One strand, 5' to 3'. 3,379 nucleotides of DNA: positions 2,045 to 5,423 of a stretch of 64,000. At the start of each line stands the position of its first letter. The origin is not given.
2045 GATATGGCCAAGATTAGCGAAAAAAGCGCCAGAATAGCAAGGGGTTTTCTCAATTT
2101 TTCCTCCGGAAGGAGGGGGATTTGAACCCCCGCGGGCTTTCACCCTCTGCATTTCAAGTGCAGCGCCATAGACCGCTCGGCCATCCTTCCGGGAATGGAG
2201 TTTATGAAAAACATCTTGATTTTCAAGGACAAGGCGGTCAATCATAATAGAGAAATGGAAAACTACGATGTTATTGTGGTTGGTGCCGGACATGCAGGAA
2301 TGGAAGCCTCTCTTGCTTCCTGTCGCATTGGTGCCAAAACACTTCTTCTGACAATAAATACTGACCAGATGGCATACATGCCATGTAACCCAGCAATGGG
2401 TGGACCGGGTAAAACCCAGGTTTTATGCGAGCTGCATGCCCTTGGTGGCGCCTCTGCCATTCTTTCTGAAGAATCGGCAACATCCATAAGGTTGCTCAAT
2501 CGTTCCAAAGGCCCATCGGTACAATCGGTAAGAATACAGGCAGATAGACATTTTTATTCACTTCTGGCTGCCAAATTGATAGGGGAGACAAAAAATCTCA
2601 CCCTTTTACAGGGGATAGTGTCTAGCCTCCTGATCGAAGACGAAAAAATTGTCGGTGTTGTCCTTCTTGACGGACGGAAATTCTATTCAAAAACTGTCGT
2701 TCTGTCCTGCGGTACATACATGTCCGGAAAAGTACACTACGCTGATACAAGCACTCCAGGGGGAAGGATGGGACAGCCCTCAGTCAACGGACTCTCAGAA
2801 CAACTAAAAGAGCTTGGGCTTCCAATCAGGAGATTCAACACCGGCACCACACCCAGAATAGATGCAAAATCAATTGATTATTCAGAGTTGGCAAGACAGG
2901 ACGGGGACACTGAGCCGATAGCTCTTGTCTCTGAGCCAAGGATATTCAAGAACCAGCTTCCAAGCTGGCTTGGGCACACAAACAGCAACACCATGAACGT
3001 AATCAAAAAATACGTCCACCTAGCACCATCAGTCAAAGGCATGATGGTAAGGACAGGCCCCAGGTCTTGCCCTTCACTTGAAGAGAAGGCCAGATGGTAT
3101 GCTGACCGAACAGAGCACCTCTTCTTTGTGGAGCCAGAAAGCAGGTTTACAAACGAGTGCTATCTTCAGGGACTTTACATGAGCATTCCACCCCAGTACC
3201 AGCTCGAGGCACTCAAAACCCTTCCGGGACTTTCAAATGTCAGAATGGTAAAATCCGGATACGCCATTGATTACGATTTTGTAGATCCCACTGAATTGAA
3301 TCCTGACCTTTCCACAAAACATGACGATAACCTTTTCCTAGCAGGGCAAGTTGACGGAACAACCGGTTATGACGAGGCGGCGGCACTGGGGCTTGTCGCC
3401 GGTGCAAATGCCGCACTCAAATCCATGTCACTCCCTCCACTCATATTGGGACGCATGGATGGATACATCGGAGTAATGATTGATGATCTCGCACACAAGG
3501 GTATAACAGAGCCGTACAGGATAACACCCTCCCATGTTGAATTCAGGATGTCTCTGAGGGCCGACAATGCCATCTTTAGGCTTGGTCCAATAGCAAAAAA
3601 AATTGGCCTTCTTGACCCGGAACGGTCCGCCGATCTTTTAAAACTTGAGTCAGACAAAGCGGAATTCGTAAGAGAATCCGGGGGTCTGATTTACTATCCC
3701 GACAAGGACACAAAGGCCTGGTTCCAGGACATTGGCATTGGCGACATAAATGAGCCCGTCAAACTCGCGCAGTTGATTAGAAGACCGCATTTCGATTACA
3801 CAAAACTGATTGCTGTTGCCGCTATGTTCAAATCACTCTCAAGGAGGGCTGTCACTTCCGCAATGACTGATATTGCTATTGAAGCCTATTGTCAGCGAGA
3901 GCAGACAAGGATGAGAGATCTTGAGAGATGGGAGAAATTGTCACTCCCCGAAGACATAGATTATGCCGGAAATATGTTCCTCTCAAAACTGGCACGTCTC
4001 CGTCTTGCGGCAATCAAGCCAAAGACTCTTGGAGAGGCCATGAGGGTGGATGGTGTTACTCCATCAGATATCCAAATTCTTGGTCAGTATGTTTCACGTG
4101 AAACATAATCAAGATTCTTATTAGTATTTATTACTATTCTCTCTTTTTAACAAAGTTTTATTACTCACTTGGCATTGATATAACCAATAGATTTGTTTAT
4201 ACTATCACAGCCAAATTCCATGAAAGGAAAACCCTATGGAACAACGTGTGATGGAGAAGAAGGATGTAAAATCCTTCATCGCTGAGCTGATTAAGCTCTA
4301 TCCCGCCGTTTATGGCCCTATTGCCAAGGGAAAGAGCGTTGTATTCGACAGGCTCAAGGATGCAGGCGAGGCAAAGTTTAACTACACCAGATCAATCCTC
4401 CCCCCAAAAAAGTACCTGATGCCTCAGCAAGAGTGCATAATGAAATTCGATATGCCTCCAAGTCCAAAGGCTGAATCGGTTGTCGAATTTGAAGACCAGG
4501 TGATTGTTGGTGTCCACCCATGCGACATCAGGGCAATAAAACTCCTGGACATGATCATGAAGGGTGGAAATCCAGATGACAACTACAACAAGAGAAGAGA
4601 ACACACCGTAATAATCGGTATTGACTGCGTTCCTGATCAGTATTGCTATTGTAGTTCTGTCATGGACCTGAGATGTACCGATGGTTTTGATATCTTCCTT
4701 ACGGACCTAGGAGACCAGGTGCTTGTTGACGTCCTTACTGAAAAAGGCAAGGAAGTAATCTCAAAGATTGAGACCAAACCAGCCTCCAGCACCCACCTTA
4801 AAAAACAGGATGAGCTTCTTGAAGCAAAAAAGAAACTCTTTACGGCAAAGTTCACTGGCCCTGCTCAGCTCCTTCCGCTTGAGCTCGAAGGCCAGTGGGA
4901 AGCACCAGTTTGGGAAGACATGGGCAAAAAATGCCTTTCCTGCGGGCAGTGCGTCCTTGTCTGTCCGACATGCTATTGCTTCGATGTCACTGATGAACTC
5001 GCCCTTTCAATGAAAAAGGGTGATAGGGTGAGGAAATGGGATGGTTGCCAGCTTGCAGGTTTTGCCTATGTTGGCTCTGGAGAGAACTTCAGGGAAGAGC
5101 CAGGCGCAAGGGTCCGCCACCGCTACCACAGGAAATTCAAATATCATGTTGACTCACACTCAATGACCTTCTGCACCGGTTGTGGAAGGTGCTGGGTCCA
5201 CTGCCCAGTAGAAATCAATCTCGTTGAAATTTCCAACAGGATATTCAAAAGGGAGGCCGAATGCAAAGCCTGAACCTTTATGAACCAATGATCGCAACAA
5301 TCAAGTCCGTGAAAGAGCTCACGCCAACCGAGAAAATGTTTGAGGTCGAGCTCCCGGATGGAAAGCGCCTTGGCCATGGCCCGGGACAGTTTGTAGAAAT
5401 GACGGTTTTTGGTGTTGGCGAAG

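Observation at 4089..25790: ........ motif family: a perfect 20-bp palindrome before the hydrogenase operon and a fourfold doublet array upstream of the ammonia-lyase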

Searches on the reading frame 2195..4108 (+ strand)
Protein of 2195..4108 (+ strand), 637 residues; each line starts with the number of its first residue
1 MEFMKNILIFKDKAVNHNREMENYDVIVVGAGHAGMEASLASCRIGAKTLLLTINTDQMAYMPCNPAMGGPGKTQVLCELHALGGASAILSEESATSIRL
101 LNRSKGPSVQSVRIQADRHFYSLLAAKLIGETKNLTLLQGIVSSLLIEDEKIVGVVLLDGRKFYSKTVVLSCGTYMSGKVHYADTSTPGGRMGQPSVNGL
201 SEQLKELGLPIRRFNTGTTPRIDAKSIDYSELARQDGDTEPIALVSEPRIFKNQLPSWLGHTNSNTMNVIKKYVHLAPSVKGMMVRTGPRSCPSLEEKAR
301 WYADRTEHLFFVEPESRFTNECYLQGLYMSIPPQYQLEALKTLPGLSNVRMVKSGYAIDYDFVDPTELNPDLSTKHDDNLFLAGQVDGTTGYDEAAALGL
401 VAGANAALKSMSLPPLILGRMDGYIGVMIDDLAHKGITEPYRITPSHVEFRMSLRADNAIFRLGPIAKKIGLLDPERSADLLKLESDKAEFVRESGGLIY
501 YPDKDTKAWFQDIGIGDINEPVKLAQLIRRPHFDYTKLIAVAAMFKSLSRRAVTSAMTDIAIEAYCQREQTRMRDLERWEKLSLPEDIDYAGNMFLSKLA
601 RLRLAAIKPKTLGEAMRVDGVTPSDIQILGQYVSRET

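Call 7: search_protein_families(library=pfam, proteins=[window:2195-4108:+])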
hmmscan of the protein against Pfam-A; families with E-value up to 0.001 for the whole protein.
window:2195-4108:+ (637 aa): 5 families
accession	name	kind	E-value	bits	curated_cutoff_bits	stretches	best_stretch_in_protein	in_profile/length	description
PF01134.28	GIDA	-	6.9e-123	411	22.1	1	25-411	1-388/391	Glucose inhibited division protein A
PF13932.14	SAM_GIDA_C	-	9.1e-16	57.9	27.1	1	576-629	3-56/57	tRNA modifying enzyme MnmG/GidA C-terminal helical bundle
PF00890.30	FAD_binding_2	-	0.00011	21.9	20.4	0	25-53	1-29/414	FAD binding domain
PF12831.13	FAD_oxidored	-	0.00042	20.2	27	1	25-53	1-29/416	FAD dependent oxidoreductase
PF21680.2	GIDA_C_1st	-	0.00092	20.4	24.7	0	517-570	43-96/96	tRNA modifying enzyme MnmG/GidA C-terminal helical domain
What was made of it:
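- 2195..4108 (+): mnmG (gidA). Its last codons (V-S-R-E-T-stop) are the parS. Pfam GIDA, E 6.9e-123 (call 7).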

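Call 53: find_homologous_proteins(query=window:2195-4108:+, max_evalue=1e-150)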
Query window:2195-4108:+ (637 aa): 86 proteins with E <= 1e-150 among 8000 candidates.
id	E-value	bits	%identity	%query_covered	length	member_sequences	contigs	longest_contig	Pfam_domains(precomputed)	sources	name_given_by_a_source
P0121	0.0e+0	1423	99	100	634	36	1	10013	PF01134.29,PF13932.16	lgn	-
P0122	0.0e+0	1246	87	97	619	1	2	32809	PF21680.3,PF01134.29,PF13932.16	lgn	-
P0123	0.0e+0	1245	88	97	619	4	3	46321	PF21680.3,PF01134.29,PF13932.16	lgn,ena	-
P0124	0.0e+0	1023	73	97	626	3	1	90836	PF00890.31,PF07992.21,PF21680.3,PF01134.29,PF13932.16,PF12831.14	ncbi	-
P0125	1.5e-291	987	71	97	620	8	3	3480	PF00890.31,PF07992.21,PF01134.29,PF13932.16,PF12831.14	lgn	-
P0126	5.9e-291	985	71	97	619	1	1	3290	PF07992.21,PF01134.29,PF13932.16,PF12831.14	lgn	-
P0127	1.4e-284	964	71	95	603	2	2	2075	PF01134.29,PF13932.16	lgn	-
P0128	2.9e-284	963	70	97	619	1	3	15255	PF00890.31,PF07992.21,PF01134.29,PF13932.16,PF12831.14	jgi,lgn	jgi:tRNA uridine 5-carboxymethylaminomethyl modification enzyme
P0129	5.4e-259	879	64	97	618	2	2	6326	PF07992.21,PF21680.3,PF01134.29,PF13932.16,PF12831.14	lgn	-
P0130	1.9e-258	877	65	97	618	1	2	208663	PF00890.31,PF07992.21,PF21680.3,PF01134.29,PF13932.16,PF12831.14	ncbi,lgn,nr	ncbi:MAG: tRNA uridine-5-carboxymethylaminomethyl(34) synthesis enzyme MnmG [Caldisericia bacterium]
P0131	3.1e-258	877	64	96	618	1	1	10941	PF07992.21,PF21680.3,PF01134.29,PF13932.16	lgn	-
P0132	3.6e-258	877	64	97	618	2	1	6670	PF07992.21,PF21680.3,PF01134.29,PF13932.16,PF12831.14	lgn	-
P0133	3.7e-258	876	62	97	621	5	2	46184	PF21680.3,PF01134.29,PF13932.16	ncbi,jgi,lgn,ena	jgi:tRNA uridine 5-carboxymethylaminomethyl modification enzyme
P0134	1.3e-257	875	64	97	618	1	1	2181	PF00890.31,PF07992.21,PF21680.3,PF01134.29,PF13932.16,PF12831.14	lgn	-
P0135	1.8e-257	874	64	97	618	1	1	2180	PF00890.31,PF07992.21,PF21680.3,PF01134.29,PF13932.16,PF12831.14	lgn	-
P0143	3.0e-241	821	61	97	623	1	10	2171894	PF07992.21,PF03486.21,PF21680.3,PF01134.29,PF13932.16,PF12831.14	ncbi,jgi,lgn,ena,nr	ncbi:MAG TPA: tRNA uridine-5-carboxymethylaminomethyl(34) synthesis enzyme MnmG [Caldisericia bacter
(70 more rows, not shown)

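Call 55: find_encoding_contigs(protein=P0143, flank=3000, max_places=1)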
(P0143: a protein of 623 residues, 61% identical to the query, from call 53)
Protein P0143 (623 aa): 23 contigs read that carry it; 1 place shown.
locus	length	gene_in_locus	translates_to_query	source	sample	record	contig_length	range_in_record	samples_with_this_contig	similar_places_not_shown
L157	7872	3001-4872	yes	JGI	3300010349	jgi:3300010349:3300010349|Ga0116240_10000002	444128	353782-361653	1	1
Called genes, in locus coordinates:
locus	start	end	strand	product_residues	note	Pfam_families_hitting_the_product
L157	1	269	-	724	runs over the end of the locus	PF13188:PAS_8 (faint), PF00512:HisKA, PF02518:HATPase_c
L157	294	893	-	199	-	-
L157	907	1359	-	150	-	-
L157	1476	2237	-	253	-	-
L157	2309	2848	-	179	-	-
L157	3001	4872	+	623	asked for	PF01134:GIDA, PF03486:HI0933_like (faint), PF07992:Pyr_redox_2 (faint), PF12831:FAD_oxidored, PF21680:GIDA_C_1st, PF13932:SAM_GIDA_C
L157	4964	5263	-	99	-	-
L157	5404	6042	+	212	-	PF02565:RecO_C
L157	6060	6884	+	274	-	PF03848:TehB (weak), PF13489:Methyltransf_23, PF01209:Ubie_methyltran, PF08003:Methyltransf_9, PF13847:Methyltransf_31, PF08241:Methyltransf_11, PF08242:Methyltransf_12, PF13649:Methyltransf_25, +5 more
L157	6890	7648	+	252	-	PF00160:Pro_isomerase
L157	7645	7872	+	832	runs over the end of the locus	PF13181:TPR_8 (faint), PF14559:TPR_19 (faint), PF23914:TPR_CcmH_CycH (faint), PF07719:TPR_2 (faint), PF13541:ChlI (faint), PF05362:Lon_C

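Call 56: find_encoding_contigs(protein=P0130, flank=3000, max_places=1)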
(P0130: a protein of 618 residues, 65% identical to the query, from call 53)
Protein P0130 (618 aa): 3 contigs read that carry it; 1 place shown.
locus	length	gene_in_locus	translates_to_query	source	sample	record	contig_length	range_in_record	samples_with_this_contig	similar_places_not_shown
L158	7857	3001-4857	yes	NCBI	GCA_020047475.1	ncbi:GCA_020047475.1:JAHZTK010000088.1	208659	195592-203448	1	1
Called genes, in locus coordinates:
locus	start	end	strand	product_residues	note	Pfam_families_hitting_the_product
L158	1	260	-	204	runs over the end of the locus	-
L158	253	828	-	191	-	-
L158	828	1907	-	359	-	-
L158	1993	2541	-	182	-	-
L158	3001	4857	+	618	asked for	PF00890:FAD_binding_2 (faint), PF01134:GIDA, PF07992:Pyr_redox_2, PF12831:FAD_oxidored (faint), PF21680:GIDA_C_1st, PF13932:SAM_GIDA_C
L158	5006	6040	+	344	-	PF00037:Fer4 (faint), PF12797:Fer4_2 (faint), PF12838:Fer4_7 (faint), PF13187:Fer4_9 (faint), PF13534:Fer4_17 (faint), PF25160:LdpA_Fe-S-bd (faint), PF13237:Fer4_10 (faint), PF17179:Fer4_22, +1 more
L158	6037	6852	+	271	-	PF00175:NAD_binding_1, PF10418:DHODB_Fe-S_bind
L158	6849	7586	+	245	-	PF01058:Oxidored_q6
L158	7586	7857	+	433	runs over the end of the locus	PF00374:NiFeSe_Hases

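Call 57: find_encoding_contigs(protein=P0124, flank=3000, max_places=1)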
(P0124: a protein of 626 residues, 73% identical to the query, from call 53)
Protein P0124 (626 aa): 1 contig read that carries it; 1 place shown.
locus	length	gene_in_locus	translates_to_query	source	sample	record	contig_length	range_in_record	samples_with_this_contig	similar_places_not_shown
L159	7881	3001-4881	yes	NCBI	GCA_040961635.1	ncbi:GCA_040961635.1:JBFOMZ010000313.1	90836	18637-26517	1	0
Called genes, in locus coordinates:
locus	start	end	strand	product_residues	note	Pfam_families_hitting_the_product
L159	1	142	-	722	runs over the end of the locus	PF00512:HisKA, PF02518:HATPase_c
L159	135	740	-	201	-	-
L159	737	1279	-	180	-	-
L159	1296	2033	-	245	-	-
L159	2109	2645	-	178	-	-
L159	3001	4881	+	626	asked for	PF00890:FAD_binding_2 (faint), PF01134:GIDA, PF07992:Pyr_redox_2 (weak), PF12831:FAD_oxidored (weak), PF21680:GIDA_C_1st, PF13932:SAM_GIDA_C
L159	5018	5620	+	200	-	-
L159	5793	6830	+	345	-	PF13187:Fer4_9 (faint), PF13534:Fer4_17 (faint), PF12797:Fer4_2 (faint), PF00037:Fer4 (faint), PF17179:Fer4_22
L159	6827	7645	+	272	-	PF00970:FAD_binding_6 (weak), PF00175:NAD_binding_1, PF10418:DHODB_Fe-S_bind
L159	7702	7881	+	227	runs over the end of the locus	PF01058:Oxidored_q6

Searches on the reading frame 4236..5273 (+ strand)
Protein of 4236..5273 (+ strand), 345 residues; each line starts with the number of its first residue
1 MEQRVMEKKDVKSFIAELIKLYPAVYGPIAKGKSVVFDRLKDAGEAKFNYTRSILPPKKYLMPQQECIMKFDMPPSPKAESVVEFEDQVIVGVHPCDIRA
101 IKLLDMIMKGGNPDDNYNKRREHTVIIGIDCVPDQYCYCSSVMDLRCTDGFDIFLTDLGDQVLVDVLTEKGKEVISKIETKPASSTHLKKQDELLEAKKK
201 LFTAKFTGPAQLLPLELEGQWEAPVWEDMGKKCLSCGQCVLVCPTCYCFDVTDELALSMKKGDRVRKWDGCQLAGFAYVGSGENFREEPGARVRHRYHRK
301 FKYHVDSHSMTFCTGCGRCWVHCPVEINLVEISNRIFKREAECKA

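Call 7: search_protein_families(library=pfam, proteins=[window:4236-5273:+])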
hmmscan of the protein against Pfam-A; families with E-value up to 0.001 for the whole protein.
window:4236-5273:+ (345 aa): 10 families
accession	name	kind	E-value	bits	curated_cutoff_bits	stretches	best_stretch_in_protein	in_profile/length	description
PF17179.9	Fer4_22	-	1e-29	103.7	27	1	232-327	1-95/95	4Fe-4S dicluster domain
PF00037.32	Fer4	-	2.1e-07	30.9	21.1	1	312-326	7-21/24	4Fe-4S binding domain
PF13187.11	Fer4_9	-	3.8e-07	30.5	27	0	221-245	25-49/52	4Fe-4S dicluster domain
PF13534.11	Fer4_17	-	9.6e-07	29.7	22.2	0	287-327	20-60/61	4Fe-4S dicluster domain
PF12797.12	Fer4_2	-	1.3e-05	25.3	24.5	0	232-245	9-22/22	4Fe-4S binding domain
PF13237.11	Fer4_10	-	1.9e-05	24.9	25.5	1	230-324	6-53/53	4Fe-4S dicluster domain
PF13183.11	Fer4_8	-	2.6e-05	25.1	27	1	231-327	3-68/68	4Fe-4S dicluster domain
PF14697.11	Fer4_21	-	2.9e-05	24.5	35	0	311-326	39-54/59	4Fe-4S dicluster domain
PF25160.1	LdpA_Fe-S-bd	-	0.00028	21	27.6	0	312-326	27-41/49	LdpA Fe-S cluster-binding domain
PF12837.12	Fer4_6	-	0.00098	19.4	25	0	310-326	6-22/24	4Fe-4S binding domain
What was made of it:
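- Checked: It lies 128 bp before the ORF at 4236, a Fer4_22 hydrogenase-type subunit (call 7).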
